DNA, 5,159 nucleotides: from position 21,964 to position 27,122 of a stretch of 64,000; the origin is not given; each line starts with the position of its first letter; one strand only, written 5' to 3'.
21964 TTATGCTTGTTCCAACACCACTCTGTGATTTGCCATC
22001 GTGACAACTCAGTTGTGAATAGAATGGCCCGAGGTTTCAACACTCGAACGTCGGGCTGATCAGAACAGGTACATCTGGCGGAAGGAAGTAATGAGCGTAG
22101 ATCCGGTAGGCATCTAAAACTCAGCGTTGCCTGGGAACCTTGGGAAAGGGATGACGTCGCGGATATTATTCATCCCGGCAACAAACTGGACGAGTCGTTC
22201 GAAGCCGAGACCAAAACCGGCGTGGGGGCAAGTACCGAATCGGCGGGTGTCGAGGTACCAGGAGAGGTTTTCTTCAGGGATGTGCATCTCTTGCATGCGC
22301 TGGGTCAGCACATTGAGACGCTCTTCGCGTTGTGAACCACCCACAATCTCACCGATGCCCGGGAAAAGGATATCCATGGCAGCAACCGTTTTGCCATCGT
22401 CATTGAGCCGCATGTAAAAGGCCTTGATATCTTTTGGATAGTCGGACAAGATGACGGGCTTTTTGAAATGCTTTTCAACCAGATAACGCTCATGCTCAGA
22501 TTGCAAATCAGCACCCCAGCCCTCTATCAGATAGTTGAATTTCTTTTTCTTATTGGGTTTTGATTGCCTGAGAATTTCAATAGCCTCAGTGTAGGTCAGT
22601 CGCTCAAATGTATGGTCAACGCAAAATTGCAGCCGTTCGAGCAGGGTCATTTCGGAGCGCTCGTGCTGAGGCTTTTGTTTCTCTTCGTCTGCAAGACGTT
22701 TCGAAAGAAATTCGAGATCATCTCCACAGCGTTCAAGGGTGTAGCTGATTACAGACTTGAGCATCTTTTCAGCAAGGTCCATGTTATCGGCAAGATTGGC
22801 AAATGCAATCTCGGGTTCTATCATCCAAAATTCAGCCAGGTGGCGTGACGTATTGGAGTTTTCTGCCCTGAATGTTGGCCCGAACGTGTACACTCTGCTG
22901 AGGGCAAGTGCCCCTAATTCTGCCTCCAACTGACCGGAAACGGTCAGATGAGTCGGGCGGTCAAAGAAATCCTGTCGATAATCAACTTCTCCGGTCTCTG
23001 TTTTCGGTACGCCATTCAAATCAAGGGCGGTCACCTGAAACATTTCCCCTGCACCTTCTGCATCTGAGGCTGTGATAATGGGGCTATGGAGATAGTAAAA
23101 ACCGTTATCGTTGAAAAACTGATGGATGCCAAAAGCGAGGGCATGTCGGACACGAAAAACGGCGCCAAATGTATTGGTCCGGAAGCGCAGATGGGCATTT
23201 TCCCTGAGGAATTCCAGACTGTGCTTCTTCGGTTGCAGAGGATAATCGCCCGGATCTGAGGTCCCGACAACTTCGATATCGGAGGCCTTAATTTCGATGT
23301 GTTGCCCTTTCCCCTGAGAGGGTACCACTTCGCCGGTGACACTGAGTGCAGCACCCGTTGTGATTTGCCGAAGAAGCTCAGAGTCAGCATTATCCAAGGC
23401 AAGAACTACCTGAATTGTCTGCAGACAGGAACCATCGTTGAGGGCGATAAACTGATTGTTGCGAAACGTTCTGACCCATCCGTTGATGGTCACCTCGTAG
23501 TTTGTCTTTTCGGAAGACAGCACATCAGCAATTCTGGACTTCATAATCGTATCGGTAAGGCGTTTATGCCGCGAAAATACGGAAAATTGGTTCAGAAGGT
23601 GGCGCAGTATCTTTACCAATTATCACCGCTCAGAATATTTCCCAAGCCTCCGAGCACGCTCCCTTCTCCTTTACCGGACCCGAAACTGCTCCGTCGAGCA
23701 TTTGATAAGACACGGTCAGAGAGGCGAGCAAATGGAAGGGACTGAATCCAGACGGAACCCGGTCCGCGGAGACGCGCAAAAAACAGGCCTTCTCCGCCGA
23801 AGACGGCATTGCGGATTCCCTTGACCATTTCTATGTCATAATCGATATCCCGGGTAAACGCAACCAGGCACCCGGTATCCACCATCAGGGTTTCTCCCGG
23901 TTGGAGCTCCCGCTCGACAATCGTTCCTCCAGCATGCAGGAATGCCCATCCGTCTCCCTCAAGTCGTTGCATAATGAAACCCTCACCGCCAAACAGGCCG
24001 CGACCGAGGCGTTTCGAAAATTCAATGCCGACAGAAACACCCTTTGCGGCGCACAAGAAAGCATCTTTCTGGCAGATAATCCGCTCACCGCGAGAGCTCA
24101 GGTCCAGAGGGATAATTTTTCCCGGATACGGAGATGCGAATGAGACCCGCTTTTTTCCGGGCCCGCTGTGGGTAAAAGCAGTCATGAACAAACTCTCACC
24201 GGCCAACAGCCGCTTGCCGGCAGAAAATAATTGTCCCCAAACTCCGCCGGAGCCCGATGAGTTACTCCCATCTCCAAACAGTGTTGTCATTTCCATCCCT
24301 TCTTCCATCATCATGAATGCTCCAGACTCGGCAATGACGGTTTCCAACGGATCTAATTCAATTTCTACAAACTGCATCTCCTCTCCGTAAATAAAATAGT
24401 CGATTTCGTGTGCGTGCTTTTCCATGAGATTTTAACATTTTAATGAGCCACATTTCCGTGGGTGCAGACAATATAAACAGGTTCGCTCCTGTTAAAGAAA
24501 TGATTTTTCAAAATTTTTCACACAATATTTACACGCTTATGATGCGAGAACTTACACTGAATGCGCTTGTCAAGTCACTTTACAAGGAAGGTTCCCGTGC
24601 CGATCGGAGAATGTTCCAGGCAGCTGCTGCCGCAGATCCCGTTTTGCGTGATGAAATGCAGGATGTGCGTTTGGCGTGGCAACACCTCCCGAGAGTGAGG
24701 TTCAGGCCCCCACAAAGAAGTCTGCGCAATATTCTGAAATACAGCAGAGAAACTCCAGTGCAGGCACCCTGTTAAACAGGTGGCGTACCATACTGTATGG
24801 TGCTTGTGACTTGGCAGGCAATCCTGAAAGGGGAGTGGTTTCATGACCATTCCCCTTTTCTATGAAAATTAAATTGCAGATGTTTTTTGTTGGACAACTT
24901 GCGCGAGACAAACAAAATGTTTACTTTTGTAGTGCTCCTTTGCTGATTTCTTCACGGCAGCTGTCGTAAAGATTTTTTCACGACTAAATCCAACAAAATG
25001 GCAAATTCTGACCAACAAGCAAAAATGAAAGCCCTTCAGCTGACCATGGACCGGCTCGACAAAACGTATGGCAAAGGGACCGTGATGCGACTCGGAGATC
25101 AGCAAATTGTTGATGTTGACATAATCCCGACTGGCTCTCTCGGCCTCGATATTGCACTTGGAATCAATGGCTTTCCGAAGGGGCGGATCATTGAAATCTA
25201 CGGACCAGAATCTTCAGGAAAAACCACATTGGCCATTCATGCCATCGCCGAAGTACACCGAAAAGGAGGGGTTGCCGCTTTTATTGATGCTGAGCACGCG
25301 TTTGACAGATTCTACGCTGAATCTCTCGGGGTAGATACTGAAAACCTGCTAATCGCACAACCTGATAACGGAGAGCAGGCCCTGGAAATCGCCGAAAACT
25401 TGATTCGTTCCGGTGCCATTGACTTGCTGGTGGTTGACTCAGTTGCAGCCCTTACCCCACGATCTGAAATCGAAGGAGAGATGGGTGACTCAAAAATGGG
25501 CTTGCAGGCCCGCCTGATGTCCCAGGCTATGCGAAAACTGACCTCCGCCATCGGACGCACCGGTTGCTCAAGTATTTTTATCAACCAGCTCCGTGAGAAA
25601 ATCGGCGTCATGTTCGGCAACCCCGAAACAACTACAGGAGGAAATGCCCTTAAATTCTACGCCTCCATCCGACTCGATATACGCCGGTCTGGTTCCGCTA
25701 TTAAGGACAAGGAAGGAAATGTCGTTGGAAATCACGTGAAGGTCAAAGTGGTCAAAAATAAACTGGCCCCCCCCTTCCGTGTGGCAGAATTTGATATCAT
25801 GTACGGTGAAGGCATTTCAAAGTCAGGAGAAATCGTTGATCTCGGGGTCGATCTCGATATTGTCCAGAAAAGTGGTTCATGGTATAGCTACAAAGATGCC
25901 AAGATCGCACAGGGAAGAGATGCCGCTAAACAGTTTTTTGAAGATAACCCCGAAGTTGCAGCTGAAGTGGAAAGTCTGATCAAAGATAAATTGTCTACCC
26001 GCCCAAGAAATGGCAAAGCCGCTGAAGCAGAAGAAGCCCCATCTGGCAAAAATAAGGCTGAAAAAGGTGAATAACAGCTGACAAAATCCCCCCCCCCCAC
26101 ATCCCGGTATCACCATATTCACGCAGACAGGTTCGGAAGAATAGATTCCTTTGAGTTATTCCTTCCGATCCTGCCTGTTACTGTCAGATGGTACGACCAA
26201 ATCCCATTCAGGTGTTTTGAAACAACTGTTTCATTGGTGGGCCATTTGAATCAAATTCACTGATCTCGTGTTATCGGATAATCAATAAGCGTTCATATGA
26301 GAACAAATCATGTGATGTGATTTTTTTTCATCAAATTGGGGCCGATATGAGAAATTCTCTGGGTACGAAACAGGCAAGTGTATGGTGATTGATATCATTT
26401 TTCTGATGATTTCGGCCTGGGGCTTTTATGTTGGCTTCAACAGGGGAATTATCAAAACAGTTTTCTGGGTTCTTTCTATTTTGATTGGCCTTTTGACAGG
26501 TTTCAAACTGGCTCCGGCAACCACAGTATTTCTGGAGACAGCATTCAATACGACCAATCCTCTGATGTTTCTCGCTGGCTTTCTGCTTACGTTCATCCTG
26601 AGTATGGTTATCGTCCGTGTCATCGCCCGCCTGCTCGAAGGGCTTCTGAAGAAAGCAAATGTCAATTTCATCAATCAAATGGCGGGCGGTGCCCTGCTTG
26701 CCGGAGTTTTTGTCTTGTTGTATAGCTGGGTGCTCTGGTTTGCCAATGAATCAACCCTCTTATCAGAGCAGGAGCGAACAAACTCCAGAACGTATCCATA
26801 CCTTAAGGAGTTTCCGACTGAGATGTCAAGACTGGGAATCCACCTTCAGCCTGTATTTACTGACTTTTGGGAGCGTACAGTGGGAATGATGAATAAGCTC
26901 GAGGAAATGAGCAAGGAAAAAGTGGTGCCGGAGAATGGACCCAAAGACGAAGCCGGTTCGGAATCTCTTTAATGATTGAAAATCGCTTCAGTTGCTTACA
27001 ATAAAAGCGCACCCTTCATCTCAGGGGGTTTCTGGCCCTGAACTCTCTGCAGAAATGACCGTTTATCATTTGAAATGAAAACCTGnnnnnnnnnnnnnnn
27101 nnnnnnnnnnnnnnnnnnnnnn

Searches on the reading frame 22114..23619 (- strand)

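Call 10: search_protein_families(library=pfam, proteins=[window:22114-23619:-])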
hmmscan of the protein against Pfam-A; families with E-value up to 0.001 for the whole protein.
window:22114-23619:- (501 aa): 2 families
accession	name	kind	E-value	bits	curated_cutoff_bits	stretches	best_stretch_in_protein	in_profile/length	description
PF00152.25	tRNA-synt_2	-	2.6e-64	217.6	25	1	136-494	3-306/308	tRNA synthetases class II (D, K and N)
PF01336.31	tRNA_anti-codon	-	4.3e-10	39.8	27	1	43-118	1-75/75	OB-fold nucleic acid binding domain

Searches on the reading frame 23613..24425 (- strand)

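Call 10: search_protein_families(library=pfam, proteins=[window:23613-24425:-])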
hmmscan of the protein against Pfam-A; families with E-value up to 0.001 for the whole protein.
window:23613-24425:- (270 aa): 1 family
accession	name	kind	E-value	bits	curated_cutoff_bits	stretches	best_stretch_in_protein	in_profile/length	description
PF01987.23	AIM24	-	9.3e-76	254.5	25.7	1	11-230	2-205/205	Mitochondrial biogenesis AIM24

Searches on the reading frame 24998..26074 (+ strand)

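Call 10: search_protein_families(library=pfam, proteins=[window:24998-26074:+])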
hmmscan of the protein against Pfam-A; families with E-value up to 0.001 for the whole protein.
window:24998-26074:+ (358 aa): 6 families
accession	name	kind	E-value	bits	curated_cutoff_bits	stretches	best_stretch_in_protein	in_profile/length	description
PF00154.27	RecA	-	1.8e-134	447.6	27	1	11-274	1-262/262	recA bacterial DNA recombination protein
PF21096.2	RecA_C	-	2.5e-25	88.8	27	1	277-332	1-56/57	RecA C-terminal domain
PF06745.19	ATPase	-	1.1e-08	35.2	26.6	1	43-200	1-166/231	KaiC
PF08423.17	Rad51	-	2.2e-08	34.1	22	1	42-231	7-212/244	Rad51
PF13481.12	AAA_25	-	9e-05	22.6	27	0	58-156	28-159/195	AAA domain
PF01637.24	ATPase_2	-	0.00063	20.1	33.2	1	63-102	21-60/225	ATPase domain predominantly from Archaea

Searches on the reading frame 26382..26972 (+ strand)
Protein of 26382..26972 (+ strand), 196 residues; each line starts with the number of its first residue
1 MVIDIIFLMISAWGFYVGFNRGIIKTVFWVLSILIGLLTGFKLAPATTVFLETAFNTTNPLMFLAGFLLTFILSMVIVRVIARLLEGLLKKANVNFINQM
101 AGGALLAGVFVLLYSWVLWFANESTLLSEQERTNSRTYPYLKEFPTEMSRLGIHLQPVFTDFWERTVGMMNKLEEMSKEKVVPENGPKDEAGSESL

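Call 10: search_protein_families(library=pfam, proteins=[window:26382-26972:+])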
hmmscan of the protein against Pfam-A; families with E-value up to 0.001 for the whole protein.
window:26382-26972:+ (196 aa): 1 family
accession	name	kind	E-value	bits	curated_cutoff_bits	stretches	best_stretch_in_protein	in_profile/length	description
PF02674.22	Colicin_V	-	3.5e-20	72.9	29.3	1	3-143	1-141/144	Colicin V production protein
